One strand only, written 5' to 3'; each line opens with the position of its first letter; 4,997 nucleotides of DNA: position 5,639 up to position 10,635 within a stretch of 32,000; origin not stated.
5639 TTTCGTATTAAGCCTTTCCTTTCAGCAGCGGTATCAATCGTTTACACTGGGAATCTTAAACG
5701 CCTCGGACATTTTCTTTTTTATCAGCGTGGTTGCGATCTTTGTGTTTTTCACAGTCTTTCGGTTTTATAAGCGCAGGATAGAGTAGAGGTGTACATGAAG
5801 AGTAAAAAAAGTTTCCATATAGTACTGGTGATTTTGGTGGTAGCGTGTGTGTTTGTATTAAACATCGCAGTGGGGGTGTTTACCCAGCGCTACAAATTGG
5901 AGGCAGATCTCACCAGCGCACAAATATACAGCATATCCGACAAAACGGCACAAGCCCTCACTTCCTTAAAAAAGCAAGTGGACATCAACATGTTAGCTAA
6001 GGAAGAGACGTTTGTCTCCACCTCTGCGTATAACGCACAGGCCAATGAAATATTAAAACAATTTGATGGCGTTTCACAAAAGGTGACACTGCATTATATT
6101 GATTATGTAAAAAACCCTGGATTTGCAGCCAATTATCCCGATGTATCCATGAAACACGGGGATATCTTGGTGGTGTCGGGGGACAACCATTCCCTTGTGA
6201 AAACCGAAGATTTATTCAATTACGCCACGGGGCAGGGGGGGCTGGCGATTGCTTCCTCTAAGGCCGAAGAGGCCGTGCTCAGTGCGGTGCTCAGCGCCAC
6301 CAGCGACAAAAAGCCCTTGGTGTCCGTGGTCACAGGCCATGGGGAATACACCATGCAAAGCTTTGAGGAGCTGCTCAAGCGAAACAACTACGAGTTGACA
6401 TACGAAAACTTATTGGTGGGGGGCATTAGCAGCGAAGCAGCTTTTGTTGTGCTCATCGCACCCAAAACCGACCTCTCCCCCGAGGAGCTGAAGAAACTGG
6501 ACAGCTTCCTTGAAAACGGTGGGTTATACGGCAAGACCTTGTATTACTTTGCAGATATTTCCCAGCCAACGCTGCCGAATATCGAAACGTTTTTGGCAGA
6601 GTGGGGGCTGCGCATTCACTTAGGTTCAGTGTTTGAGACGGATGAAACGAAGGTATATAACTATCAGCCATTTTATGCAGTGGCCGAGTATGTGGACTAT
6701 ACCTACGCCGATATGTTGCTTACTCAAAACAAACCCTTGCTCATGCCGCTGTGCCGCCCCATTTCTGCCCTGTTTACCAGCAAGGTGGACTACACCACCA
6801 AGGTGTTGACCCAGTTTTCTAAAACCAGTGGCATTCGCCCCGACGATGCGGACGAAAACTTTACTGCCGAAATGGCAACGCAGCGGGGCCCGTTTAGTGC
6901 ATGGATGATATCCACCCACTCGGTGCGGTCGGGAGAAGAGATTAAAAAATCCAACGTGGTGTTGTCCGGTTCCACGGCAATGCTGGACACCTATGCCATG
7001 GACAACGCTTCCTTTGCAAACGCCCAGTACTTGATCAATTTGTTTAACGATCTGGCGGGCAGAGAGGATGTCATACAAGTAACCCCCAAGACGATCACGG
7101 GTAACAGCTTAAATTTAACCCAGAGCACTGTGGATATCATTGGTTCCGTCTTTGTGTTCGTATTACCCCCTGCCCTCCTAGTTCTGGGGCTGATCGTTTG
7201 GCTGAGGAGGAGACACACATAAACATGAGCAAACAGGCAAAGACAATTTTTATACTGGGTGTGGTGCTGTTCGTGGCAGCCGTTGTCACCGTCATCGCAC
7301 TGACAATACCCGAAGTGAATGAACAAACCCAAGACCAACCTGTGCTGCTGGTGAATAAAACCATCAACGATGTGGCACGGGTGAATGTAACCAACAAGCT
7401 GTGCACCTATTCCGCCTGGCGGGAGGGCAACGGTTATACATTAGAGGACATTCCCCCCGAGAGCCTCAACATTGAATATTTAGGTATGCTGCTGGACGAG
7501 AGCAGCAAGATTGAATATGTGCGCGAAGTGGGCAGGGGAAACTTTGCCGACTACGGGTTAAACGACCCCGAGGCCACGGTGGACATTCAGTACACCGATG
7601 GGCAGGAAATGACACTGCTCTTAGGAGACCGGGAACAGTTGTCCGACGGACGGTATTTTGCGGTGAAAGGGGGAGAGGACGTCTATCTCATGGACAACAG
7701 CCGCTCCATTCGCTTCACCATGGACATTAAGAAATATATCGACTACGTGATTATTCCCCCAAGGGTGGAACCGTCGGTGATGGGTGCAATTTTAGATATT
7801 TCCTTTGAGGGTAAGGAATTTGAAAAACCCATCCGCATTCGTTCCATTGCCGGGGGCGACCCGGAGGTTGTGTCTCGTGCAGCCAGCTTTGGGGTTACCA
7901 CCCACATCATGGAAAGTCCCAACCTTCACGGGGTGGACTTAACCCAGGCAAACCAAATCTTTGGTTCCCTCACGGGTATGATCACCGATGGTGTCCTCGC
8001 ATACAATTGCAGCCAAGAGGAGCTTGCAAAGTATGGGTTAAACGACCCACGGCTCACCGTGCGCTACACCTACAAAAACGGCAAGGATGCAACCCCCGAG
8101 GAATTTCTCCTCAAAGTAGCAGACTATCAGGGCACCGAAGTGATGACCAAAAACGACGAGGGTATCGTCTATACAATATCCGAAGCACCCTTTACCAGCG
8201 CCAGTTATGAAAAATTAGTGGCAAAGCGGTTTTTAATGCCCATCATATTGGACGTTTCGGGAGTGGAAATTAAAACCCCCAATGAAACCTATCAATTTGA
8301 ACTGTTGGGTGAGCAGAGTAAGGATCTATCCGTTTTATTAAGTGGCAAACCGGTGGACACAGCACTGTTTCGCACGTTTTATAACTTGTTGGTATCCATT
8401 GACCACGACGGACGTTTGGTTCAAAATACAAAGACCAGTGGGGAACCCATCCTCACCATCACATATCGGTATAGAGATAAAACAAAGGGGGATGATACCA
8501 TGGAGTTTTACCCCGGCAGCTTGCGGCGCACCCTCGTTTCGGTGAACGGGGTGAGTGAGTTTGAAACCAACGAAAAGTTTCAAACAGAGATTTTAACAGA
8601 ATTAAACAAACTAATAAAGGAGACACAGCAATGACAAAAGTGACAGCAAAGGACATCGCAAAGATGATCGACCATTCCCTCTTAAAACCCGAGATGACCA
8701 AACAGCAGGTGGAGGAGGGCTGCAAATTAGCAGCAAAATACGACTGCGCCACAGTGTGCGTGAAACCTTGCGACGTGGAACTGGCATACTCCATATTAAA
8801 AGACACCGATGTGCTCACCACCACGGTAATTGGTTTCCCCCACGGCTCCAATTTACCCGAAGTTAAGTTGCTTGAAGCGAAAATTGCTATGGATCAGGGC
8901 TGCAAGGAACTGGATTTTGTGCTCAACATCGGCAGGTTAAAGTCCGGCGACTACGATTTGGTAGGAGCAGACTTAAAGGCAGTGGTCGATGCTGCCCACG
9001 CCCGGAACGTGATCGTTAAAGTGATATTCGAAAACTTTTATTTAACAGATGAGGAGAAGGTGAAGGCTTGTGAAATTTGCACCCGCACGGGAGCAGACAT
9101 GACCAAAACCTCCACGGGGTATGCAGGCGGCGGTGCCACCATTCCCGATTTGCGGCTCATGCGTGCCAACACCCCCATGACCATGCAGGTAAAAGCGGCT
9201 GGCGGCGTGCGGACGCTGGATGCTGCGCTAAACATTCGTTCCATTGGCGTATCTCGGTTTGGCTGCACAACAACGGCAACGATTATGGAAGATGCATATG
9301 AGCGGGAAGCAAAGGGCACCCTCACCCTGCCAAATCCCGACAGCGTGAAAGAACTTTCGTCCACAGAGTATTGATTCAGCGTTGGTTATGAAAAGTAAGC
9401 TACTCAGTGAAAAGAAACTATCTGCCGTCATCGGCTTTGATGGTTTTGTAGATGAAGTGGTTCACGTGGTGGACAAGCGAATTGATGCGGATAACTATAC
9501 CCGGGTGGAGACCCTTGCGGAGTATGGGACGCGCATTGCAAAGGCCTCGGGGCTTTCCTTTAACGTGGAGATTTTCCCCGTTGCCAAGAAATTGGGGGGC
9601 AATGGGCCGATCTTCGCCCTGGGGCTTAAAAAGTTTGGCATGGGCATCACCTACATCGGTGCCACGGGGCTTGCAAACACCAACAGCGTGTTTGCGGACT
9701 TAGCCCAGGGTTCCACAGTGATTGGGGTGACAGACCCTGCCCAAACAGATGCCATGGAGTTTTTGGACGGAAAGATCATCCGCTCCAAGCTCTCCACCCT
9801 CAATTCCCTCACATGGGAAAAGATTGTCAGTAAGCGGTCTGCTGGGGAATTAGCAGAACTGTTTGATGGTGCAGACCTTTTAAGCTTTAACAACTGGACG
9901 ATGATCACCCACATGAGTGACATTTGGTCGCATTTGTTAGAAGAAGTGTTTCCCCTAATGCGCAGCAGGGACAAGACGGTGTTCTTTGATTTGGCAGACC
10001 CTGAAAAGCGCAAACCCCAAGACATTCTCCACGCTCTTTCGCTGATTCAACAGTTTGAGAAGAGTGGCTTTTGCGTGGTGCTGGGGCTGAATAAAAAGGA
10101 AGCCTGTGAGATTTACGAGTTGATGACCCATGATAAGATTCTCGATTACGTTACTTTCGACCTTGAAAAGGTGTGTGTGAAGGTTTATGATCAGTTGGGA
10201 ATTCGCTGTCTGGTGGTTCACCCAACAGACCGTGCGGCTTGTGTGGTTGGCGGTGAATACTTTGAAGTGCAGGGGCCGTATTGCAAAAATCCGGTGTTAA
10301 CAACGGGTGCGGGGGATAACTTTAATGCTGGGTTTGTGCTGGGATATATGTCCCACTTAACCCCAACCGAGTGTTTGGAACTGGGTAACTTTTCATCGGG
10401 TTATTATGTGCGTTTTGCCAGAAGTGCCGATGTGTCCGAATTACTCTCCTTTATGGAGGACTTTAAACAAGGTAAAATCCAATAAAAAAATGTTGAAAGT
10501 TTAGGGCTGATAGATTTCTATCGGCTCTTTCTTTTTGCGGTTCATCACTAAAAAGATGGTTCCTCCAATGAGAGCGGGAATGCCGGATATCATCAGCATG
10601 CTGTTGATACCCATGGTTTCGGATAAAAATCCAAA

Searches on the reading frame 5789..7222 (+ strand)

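Call 61: search_protein_families(library=pfam, proteins=[window:5789-7222:+], max_evalue=0.001)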
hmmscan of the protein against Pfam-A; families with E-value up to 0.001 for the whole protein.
window:5789-7222:+ (477 aa): 2 families
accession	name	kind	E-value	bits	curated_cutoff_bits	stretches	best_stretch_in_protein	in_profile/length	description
PF09822.16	ABC_transp_aux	-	2.6e-15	56.9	34.7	1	175-417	1-287/288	ABC-type uncharacterized transport system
PF23357.1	DUF7088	-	3.5e-09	37.2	27.8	1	44-129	2-88/105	Domain of unknown function (DUF7088)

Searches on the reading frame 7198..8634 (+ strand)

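Call 61: search_protein_families(library=pfam, proteins=[window:7198-8634:+], max_evalue=0.001)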
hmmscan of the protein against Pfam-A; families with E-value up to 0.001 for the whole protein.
window:7198-8634:+ (478 aa): 1 family
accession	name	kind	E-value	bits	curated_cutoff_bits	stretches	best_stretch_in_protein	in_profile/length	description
PF14238.11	DUF4340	-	2.1e-20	74.2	25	2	113-274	36-175/183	Domain of unknown function (DUF4340)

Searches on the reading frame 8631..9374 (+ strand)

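Call 61: search_protein_families(library=pfam, proteins=[window:8631-9374:+], max_evalue=0.001)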
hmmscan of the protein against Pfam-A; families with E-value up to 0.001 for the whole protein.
window:8631-9374:+ (247 aa): 1 family
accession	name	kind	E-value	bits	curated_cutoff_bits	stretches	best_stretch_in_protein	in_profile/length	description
PF01791.15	DeoC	-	4.2e-11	43.4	23.8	1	11-208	4-221/229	DeoC/LacD family aldolase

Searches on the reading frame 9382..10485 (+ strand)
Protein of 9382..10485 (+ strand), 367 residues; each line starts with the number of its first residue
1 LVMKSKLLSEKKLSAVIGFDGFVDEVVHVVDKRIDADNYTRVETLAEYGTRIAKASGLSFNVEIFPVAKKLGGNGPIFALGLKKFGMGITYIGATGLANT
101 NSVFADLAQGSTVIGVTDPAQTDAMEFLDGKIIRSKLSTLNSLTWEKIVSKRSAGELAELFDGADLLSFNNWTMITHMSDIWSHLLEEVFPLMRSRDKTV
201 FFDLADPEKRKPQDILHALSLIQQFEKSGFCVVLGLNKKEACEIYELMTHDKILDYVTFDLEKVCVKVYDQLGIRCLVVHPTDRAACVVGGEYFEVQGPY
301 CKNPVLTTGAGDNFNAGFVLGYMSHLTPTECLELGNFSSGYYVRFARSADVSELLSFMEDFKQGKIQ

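Call 61: search_protein_families(library=pfam, proteins=[window:9382-10485:+], max_evalue=0.001)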
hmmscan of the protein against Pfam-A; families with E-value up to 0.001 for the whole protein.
window:9382-10485:+ (367 aa): 2 families
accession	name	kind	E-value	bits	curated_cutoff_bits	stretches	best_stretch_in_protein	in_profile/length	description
PF25270.1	Khk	-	1e-52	180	35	1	15-360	25-364/365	Prokaryotic ketohexokinase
PF00294.29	PfkB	-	2e-09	37.7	25.8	1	70-337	34-284/302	pfkB family carbohydrate kinase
